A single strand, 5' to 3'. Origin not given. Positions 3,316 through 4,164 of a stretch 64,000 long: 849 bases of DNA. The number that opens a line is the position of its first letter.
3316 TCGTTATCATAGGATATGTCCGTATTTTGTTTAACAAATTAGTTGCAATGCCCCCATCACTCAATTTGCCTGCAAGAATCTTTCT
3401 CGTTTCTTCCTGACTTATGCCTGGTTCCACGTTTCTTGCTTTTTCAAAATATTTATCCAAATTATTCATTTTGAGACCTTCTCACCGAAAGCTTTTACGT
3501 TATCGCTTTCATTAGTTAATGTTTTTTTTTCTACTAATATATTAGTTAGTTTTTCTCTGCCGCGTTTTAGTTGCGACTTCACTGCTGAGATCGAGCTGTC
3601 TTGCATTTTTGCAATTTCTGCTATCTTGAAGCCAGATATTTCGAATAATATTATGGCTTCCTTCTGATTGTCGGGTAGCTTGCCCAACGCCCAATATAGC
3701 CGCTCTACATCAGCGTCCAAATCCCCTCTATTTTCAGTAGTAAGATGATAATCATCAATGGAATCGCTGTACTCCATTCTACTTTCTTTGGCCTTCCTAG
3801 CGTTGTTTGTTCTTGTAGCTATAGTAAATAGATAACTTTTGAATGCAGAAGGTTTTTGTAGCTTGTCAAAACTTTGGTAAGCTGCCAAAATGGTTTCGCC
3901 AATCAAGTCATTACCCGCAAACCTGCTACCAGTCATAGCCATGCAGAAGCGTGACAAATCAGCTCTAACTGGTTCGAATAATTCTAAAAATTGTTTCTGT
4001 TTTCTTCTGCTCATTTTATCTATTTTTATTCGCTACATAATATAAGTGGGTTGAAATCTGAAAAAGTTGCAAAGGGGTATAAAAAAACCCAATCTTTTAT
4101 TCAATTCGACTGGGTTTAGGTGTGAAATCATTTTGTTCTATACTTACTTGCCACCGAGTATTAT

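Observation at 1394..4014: ECF sigma factor coupled to an anti-sigma-like membrane protein that carries a T9SS C-terminal sorting domain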

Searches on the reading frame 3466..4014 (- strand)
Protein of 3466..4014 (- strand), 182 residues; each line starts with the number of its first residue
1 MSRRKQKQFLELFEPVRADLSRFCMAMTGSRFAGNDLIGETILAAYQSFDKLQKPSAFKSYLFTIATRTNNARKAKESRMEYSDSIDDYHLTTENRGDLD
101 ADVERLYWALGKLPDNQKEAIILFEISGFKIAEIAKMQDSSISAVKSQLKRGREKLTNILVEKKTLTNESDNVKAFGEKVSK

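Call 3: search_protein_families(library=pfam, proteins=[window:3466-4014:-], max_evalue=1)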
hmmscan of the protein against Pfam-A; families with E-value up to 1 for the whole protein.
window:3466-4014:- (182 aa): 7 families
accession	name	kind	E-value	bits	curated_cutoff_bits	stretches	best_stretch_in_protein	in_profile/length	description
PF08281.18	Sigma70_r4_2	-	1.4e-12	47.5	25.7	1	108-156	6-54/54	Sigma-70, region 4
PF04542.20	Sigma70_r2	-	2.1e-08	34.3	24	1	12-70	1-61/71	Sigma-70 region 2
PF04545.22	Sigma70_r4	-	2.4e-05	24.2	24.1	1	109-156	1-48/50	Sigma-70, region 4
PF07638.17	Sigma70_ECF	-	0.00041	20.7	21.1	1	77-158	103-181/185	ECF sigma factor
PF22029.2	PhyR_sigma2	-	0.0043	17.5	27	1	21-65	9-53/55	Sigma2 domain of PhyR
PF04297.20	UPF0122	-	0.022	15.4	22.7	1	113-159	18-64/101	Putative helix-turn-helix protein, YlxM / p13 like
PF10234.14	Cluap1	-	0.063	13.1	25.8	1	67-175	100-207/268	Clusterin-associated protein-1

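Call 4: search_protein_families(library=ncbifam, proteins=[window:3466-4014:-], max_evalue=1)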
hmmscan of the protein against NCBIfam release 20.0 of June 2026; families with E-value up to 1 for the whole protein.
window:3466-4014:- (182 aa): 88 families (the best 25 are shown)
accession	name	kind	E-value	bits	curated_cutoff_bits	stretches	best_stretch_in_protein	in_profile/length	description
NF006089.0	PRK08241.1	subfamily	5.2e-23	81.7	240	2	4-80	19-95/343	RNA polymerase subunit sigma-70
NF009170.0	PRK12517.1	subfamily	3.1e-22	78.9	197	1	4-167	20-183/188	RNA polymerase sigma factor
NF009198.0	PRK12546.1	equivalog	4.4e-21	75.5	270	1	12-161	13-162/188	RNA polymerase sigma factor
TIGR02960.1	SigX5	hypoth_equivalog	1.7e-20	73.5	264.75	2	6-80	4-79/322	RNA polymerase sigma-70 factor, TIGR02960 family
TIGR02950.1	SigM_subfam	subfamily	1.1e-19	70.8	147.95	1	11-159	4-157/159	RNA polymerase sigma factor, SigM family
TIGR02937.1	sigma70-ECF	superfamily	1.1e-19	70.6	42.9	1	11-159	5-164/165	sigma-70 family RNA polymerase sigma factor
NF009192.0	PRK12540.1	equivalog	2.9e-19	69.4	307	1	19-163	17-162/182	RNA polymerase sigma factor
TIGR02983.1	SigE-fam_strep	subfamily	1e-18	67.8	141.55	1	5-161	4-159/162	SigE family RNA polymerase sigma factor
NF058625.1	sigma_PG0214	equivalog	1.6e-18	67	130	1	5-164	2-165/170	GFO_1088 family ECF-type sigma factor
TIGR02954.1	Sig70_famx3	hypoth_equivalog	2e-18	66.7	188.5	1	4-160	13-167/170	RNA polymerase sigma-70 factor, TIGR02954 family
NF009199.0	PRK12547.1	subfamily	9.2e-18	64.3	219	1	16-161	15-161/184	RNA polymerase sigma factor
NF007225.0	PRK09643.1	equivalog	1.3e-17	64.2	190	1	6-171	26-193/204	RNA polymerase sigma factor SigM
NF009169.0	PRK12516.1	equivalog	1.3e-17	63.9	321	1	17-161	20-165/188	RNA polymerase sigma factor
TIGR02989.1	Sig-70_gvs1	subfamily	1.4e-16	60.8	124.55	1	7-157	1-155/158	RNA polymerase sigma-70 factor, Rhodopirellula/Verrucomicrobium family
TIGR02985.1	Sig70_bacteroi1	subfamily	2e-16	60.6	126.4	1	7-159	1-161/162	RNA polymerase sigma-70 factor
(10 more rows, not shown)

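Call 20: find_related_loci(query=window:3466-4014:-, collection=genome_contigs, flank=5000)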
Query window:3466-4014:- (182 aa) in genome_contigs; peptide patterns used: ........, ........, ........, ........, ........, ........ (x = any residue, [..] = any of these).
178 stretches matched a pattern; 7 encode a relative of the query (tblastn E <= 1e-3); 7 distinct loci.
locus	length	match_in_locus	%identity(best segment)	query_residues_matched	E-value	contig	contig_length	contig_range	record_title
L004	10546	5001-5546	82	1-182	4e-102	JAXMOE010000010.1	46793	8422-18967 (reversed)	MAG: Chlorobiota bacterium isolate EC_MBin.42 ECX_567CoAssmbCtg, whole genome shotgun sequence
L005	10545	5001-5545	88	1-182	4e-96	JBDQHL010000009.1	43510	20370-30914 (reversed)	MAG: Bacteroidota bacterium isolate SFB_27D_18OOND_coas_30 k141_6075199_length_43510_cov_117.3045, whole genome shotgun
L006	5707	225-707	41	1-162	1e-36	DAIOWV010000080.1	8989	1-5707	MAG TPA_asm: Taishania sp. isolate CTOTU40151 NODE_8231_length_8989_cov_3.150548, whole genome shotgun sequence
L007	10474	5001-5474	29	1-156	1e-9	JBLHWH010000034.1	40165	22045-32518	MAG: Halioglobus sp. isolate 3300046534_18 Ga0491194_0001193, whole genome shotgun sequence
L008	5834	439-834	29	36-163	2e-7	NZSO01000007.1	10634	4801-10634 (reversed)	MAG: Verrucomicrobiales bacterium isolate EAC1972 MHASMcontig_168587, whole genome shotgun sequence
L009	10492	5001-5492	23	5-159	1e-5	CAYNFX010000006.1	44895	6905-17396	MAG TPA_asm: uncultured Alkaliflexus sp. isolate SRP192927_co6_454 genome assembly, contig: NODE_1225_length_44895_cov_3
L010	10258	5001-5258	29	84-179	3e-5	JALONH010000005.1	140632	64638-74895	MAG: Cytophagaceae bacterium isolate Prado072 scaffold_46, whole genome shotgun sequence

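Call 35: find_homologous_proteins(query=window:3466-4014:-, max_evalue=1e-10)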
Query window:3466-4014:- (182 aa): 40 proteins with E <= 1e-10 among 167 candidates.
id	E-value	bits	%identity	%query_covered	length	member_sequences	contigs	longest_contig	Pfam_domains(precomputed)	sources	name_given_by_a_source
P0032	9.6e-107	372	95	100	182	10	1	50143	PF04545.23,PF04542.21,PF08281.19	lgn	-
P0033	5.0e-95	334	87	100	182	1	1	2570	PF04545.23,PF04542.21,PF08281.19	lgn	-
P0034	2.1e-90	319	82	100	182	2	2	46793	PF04545.23,PF04542.21,PF08281.19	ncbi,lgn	-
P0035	2.6e-55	205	56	100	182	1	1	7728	PF04545.23,PF04542.21,PF08281.19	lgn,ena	-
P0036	1.6e-54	202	55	100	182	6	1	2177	PF04545.23,PF04542.21,PF08281.19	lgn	-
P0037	1.7e-54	202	54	100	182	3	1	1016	PF04545.23,PF04542.21,PF08281.19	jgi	-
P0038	4.0e-54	201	55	100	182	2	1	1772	PF04545.23,PF04542.21,PF08281.19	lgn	-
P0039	1.4e-53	199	54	100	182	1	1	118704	PF04545.23,PF04542.21,PF08281.19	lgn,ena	-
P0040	2.7e-53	198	54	100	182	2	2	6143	PF07638.18,PF04545.23,PF04542.21,PF08281.19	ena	-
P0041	2.9e-53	198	54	100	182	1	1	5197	PF04545.23,PF04542.21,PF08281.19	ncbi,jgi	-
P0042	3.2e-53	198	55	100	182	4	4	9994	PF07638.18,PF04545.23,PF04542.21,PF08281.19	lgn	-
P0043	8.6e-53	197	54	100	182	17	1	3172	PF07638.18,PF04545.23,PF04542.21,PF08281.19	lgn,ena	-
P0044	9.8e-53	197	54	100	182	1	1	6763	PF07638.18,PF04545.23,PF08281.19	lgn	-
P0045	1.1e-37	148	53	87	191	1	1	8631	PF04542.21,PF08281.19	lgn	-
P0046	2.4e-36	143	47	96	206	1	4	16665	PF04542.21,PF08281.19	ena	-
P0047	3.2e-36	143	50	90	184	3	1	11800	PF07638.18,PF04545.23,PF04542.21,PF08281.19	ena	-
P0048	1.5e-35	141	49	86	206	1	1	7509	PF04542.21,PF08281.19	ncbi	-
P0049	3.2e-35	140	47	95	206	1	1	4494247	PF04542.21,PF08281.19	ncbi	-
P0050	8.4e-35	138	50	86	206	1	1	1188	PF04542.21,PF08281.19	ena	-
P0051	9.9e-35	138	49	94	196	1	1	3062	PF07638.18,PF04545.23,PF04542.21,PF08281.19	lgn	-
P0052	1.6e-34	137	51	87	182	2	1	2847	PF04545.23,PF04542.21,PF08281.19,PF22029.3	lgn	-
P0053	1.6e-34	137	49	89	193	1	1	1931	PF07638.18,PF04545.23,PF04542.21,PF08281.19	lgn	-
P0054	2.0e-34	137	47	95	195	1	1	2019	PF04545.23,PF04542.21,PF08281.19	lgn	-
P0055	2.5e-34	137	50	86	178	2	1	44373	PF07638.18,PF04545.23,PF04542.21,PF08281.19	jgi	jgi:RNA polymerase sigma-70 factor (ECF subfamily)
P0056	4.1e-34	136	50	86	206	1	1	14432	PF04542.21,PF08281.19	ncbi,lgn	-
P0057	2.1e-33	134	47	88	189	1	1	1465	PF04545.23,PF04542.21,PF08281.19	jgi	jgi:RNA polymerase sigma-70 factor (ECF subfamily)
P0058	3.1e-32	130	44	91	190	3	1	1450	PF04545.23,PF04542.21,PF08281.19,PF22029.3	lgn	-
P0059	3.8e-32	130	49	91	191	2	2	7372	PF04542.21,PF08281.19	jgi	jgi:RNA polymerase sigma-70 factor (ECF subfamily)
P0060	5.6e-32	129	48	88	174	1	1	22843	PF07638.18,PF04545.23,PF04542.21,PF08281.19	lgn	-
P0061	1.6e-31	128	43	90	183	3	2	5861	PF07638.18,PF04545.23,PF08281.19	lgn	-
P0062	1.8e-31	127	44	90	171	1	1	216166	PF07638.18,PF04545.23,PF08281.19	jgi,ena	-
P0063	3.2e-29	120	44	85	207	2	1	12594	PF04545.23,PF04542.21,PF08281.19,PF22029.3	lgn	-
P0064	1.1e-28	118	45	84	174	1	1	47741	PF07638.18,PF04545.23,PF04542.21,PF08281.19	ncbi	-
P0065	1.1e-28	118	44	87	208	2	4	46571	PF04545.23,PF04542.21,PF08281.19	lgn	-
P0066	1.2e-28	118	44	86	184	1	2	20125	PF04545.23,PF04542.21,PF08281.19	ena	-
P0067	4.5e-28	116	40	95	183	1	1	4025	PF07638.18,PF04545.23,PF04542.21,PF08281.19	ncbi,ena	-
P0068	1.7e-25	108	41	82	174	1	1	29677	PF07638.18,PF04545.23,PF04542.21,PF08281.19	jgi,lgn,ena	-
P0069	2.8e-25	107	39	87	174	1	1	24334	PF07638.18,PF04545.23,PF04542.21,PF08281.19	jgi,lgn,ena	-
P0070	9.2e-23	99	39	78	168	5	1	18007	PF07638.18,PF04545.23,PF04542.21,PF08281.19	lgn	-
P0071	2.7e-21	94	33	86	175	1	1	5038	PF04545.23,PF04542.21,PF08281.19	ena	-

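Call 36: search_protein_families(library=pfam, proteins=[L006:732-1913:+], max_evalue=0.01)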
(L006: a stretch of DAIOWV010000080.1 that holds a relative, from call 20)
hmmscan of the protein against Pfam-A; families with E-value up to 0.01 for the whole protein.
L006:732-1913:+ (393 aa): 1 family
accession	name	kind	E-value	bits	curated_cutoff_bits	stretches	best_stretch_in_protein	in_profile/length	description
PF10988.14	DUF2807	-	9e-36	123.8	24.2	1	175-377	1-181/181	Putative auto-transporter adhesin, head GIN domain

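Call 37: find_encoding_contigs(protein=P0049, flank=4000, max_places=1)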
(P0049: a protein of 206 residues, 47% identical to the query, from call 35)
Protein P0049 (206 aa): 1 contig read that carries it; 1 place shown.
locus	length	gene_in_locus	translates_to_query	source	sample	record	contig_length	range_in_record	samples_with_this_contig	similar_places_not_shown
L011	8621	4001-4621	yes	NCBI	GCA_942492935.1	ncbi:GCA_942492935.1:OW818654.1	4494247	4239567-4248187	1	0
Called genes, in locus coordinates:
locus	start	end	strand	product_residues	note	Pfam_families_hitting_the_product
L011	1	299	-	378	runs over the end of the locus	PF03602:Cons_hypoth95 (faint), PF01555:N6_N4_Mtase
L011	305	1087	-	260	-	PF06300:Tsp45I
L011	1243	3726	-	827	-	PF01751:Toprim, PF01131:Topoisom_bac, PF13368:Toprim_C_rpt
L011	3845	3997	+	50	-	-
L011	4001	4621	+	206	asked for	PF04542:Sigma70_r2, PF08281:Sigma70_r4_2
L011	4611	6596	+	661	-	PF18962:Por_Secre_tail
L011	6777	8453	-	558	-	PF09430:EMC7_beta-sandw (weak), PF13715:CarbopepD_reg_2 (faint), PF22904:NOMO1-like_2nd (faint), PF18962:Por_Secre_tail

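Call 38: find_encoding_contigs(protein=P0055, flank=4000, max_places=1)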
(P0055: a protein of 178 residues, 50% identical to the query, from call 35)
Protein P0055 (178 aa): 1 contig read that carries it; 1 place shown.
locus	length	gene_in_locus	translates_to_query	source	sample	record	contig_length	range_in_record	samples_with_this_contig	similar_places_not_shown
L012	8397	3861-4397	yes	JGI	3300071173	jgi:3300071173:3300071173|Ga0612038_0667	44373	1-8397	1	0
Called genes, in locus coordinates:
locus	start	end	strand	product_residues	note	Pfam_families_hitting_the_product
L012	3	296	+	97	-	?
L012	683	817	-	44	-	-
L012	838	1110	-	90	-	-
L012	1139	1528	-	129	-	-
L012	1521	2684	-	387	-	PF02771:Acyl-CoA_dh_N, PF02770:Acyl-CoA_dh_M, PF00441:Acyl-CoA_dh_1, PF08028:Acyl-CoA_dh_2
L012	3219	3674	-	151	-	PF02367:TsaE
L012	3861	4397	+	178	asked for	PF07638:Sigma70_ECF (weak), PF04542:Sigma70_r2, PF08281:Sigma70_r4_2, PF04545:Sigma70_r4 (weak)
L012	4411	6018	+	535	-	PF18962:Por_Secre_tail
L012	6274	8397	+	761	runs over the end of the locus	PF18072:FGAR-AT_linker, PF00586:AIRS, PF02769:AIRS_C, PF00586:AIRS, PF02769:AIRS_C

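Call 39: find_encoding_contigs(protein=P0062, flank=4000, max_places=1)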
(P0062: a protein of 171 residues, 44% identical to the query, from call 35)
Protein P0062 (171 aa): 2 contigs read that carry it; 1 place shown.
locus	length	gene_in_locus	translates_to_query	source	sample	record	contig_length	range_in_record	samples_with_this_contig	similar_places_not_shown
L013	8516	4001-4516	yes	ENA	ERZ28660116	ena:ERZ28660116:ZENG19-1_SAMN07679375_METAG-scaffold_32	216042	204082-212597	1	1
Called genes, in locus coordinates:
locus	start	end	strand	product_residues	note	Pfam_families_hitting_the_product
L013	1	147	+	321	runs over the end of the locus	-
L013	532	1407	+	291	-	-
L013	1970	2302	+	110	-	PF12728:HTH_17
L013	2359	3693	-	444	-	-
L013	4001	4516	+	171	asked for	PF07638:Sigma70_ECF (weak), PF08281:Sigma70_r4_2, PF04545:Sigma70_r4 (weak)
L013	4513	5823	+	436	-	PF03781:FGE-sulfatase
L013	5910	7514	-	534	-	PF05681:Fumerase, PF05683:Fumerase_C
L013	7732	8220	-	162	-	-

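Call 45: find_encoding_contigs(protein=P0064, flank=3500, max_places=1)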
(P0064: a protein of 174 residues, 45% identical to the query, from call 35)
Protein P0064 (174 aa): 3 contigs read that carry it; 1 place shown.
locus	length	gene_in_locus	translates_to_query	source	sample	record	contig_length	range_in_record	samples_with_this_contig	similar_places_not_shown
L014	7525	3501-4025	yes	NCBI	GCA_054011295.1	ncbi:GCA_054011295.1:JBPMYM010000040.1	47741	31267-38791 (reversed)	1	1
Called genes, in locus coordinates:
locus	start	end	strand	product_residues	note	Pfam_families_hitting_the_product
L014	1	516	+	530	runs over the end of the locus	PF01257:2Fe-2S_thioredx (faint), PF01512:Complex1_51K, PF10531:SLBB (weak), PF10589:NADH_4Fe-4S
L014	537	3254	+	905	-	PF13510:Fer2_4 (weak), PF12838:Fer4_7, PF13183:Fer4_8 (weak), PF13187:Fer4_9 (weak), PF22117:Fer4_Nqo3, PF04879:Molybdop_Fe4S4, PF00384:Molybdopterin, PF01568:Molydop_binding, +2 more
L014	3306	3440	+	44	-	-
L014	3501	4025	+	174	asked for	PF04542:Sigma70_r2, PF07638:Sigma70_ECF, PF08281:Sigma70_r4_2, PF04545:Sigma70_r4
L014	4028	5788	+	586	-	PF14903:WG_beta_rep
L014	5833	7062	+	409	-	-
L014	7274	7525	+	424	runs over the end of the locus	-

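Call 46: find_encoding_contigs(protein=P0068, flank=3500, max_places=1)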
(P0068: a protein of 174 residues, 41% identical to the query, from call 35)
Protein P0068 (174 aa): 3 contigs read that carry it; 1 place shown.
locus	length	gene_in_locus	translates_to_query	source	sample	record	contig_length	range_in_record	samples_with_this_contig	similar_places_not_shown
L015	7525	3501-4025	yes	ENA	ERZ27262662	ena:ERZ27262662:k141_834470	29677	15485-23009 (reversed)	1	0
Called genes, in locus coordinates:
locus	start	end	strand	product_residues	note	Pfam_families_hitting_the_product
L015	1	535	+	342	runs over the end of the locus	PF00730:HhH-GPD, PF00633:HHH (weak), PF14815:NUDIX_4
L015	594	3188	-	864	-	PF02861:Clp_N, PF13191:AAA_16 (weak), PF23569:NBD_SMAX1 (weak), PF00004:AAA, PF17871:AAA_lid_9, PF07724:AAA_2, PF07728:AAA_5, PF10431:ClpB_D2-small, +6 more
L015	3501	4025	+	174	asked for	PF04542:Sigma70_r2, PF07638:Sigma70_ECF (weak), PF08281:Sigma70_r4_2, PF04545:Sigma70_r4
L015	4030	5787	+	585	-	PF14903:WG_beta_rep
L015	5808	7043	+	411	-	-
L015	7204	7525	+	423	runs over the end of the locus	-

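Call 47: find_encoding_contigs(protein=P0065, flank=3500, max_places=1)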
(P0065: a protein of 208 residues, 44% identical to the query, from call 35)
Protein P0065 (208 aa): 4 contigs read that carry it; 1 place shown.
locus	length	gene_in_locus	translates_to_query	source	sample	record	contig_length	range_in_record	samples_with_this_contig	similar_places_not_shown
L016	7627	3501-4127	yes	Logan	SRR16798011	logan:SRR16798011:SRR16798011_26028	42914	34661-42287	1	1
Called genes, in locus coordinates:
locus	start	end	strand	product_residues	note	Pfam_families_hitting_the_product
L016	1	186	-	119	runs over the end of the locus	-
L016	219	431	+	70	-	-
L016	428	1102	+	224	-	PF00072:Response_reg, PF00486:Trans_reg_C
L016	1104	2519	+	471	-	PF00672:HAMP, PF00512:HisKA, PF02518:HATPase_c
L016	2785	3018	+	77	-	-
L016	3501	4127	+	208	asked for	PF04542:Sigma70_r2, PF08281:Sigma70_r4_2, PF04545:Sigma70_r4 (weak)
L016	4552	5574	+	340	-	PF13860:FlgD_ig (weak), PF18962:Por_Secre_tail (weak)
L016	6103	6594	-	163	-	-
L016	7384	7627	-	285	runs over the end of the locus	-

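Call 53: find_related_loci(query=A4, collection=metagenome_contigs, flank=4000)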
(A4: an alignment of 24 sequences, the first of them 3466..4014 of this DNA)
Query A4 (182 aa) in metagenome_contigs; peptide patterns used: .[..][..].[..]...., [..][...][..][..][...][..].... (x = any residue, [..] = any of these).
600 stretches matched a pattern (row limit reached: there are more); 402 encode a relative of the query (tblastn E <= 1e-3); the best 80 are kept; 80 distinct loci.
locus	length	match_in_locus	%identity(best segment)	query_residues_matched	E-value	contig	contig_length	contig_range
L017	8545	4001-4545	88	1-182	2e-95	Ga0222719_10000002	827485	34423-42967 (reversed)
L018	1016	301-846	54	1-182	3e-67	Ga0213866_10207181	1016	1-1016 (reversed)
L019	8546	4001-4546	54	1-182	2e-61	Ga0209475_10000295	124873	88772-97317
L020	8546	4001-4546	54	1-182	2e-61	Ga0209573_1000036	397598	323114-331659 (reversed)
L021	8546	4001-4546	54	1-182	3e-62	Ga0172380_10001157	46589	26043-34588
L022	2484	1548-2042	51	5-167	5e-45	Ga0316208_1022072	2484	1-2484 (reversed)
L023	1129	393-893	47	1-166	3e-46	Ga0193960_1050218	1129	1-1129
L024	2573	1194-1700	48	1-168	3e-43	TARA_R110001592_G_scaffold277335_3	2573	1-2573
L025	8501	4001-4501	48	2-169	2e-42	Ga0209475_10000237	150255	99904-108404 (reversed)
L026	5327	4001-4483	47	1-160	5e-40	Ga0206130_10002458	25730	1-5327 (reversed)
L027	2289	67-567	48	5-168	1e-39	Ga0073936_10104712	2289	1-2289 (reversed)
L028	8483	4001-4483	45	1-160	3e-39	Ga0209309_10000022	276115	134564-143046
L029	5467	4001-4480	46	1-160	1e-38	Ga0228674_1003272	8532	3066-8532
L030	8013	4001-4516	47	1-172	1e-38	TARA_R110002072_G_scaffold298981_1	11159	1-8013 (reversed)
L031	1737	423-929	45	3-170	9e-39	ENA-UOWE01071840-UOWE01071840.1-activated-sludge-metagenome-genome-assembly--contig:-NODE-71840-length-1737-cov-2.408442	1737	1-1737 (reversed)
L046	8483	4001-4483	45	1-160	5e-37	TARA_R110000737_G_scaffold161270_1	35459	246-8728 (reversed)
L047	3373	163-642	46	1-160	2e-37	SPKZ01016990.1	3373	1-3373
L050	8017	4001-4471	47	5-160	8e-37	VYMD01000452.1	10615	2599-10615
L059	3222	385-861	45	3-160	3e-36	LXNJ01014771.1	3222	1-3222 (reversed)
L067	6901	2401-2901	41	3-169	9e-36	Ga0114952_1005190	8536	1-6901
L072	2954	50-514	46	1-156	2e-35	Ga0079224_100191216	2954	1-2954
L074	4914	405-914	44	6-175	2e-35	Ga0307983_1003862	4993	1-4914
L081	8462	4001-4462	45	6-158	5e-35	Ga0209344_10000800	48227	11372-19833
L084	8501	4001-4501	43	6-172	5e-35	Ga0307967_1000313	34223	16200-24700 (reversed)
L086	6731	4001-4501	42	6-171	8e-35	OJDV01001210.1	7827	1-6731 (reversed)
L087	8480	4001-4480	46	3-160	5e-35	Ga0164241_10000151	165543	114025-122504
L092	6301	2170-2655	45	5-160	1e-34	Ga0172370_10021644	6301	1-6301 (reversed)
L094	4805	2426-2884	43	6-157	1e-34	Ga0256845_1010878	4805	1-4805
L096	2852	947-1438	40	5-167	1e-34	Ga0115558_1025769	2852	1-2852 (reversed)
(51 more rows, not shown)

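Call 64: search_protein_families(library=pfam, proteins=[L050:4516-7275:+, L059:1089-3050:+, L047:680-2392:+, L074:944-2788:+, L081:4574-6376:+, L094:2968-4725:+, L067:2897-4339:+, L046:4522-5748:+, L092:2787-3962:+, L072:562-1887:+], max_evalue=0.001)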
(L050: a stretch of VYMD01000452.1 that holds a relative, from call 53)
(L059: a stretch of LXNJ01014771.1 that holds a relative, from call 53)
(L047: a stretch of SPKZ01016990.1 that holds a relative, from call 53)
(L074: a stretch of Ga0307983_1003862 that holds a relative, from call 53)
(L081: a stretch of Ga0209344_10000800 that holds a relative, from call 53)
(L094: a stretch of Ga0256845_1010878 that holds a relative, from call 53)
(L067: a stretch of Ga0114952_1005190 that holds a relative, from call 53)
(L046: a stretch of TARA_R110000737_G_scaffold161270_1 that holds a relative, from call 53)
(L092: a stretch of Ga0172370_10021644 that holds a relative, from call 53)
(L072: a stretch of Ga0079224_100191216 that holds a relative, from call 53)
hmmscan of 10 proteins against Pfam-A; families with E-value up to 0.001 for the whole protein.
L050:4516-7275:+ (920 aa): 5 families
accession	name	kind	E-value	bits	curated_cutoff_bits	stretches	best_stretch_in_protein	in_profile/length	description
PF00515.34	TPR_1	-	1.4e-14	53.6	27.8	0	651-682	2-33/34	Tetratricopeptide repeat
PF07719.23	TPR_2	-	1.6e-13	50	27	0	651-682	2-33/34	Tetratricopeptide repeat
PF13181.12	TPR_8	-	4.3e-08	33.1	25.7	0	237-269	1-33/34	Tetratricopeptide repeat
PF13371.12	TPR_9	-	2.1e-07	31.3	35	0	648-687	27-66/73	Tetratricopeptide repeat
PF13414.12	TPR_11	-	3.5e-06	27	26.8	0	661-697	5-41/42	TPR repeat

L059:1089-3050:+ (654 aa): 1 family
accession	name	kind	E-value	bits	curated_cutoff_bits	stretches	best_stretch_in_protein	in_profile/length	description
PF07676.18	PD40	-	1.4e-30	105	20.9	3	322-360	5-38/38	WD40-like Beta Propeller Repeat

L047:680-2392:+ (571 aa): 1 family
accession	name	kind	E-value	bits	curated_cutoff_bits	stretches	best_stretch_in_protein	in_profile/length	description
PF03781.23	FGE-sulfatase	-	1.5e-26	94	23.3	1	207-389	32-191/255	Sulfatase-modifying factor enzyme 1-like domain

L074:944-2788:+ (615 aa): 0 families

L081:4574-6376:+ (601 aa): 0 families

L094:2968-4725:+ (586 aa): 0 families

L067:2897-4339:+ (481 aa): 0 families

L046:4522-5748:+ (409 aa): 0 families

L092:2787-3962:+ (392 aa): 0 families

L072:562-1887:+ (442 aa): 1 family
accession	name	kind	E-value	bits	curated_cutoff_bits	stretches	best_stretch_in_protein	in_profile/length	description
PF10988.14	DUF2807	-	1.4e-31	110.1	24.2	2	171-345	1-159/181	Putative auto-transporter adhesin, head GIN domain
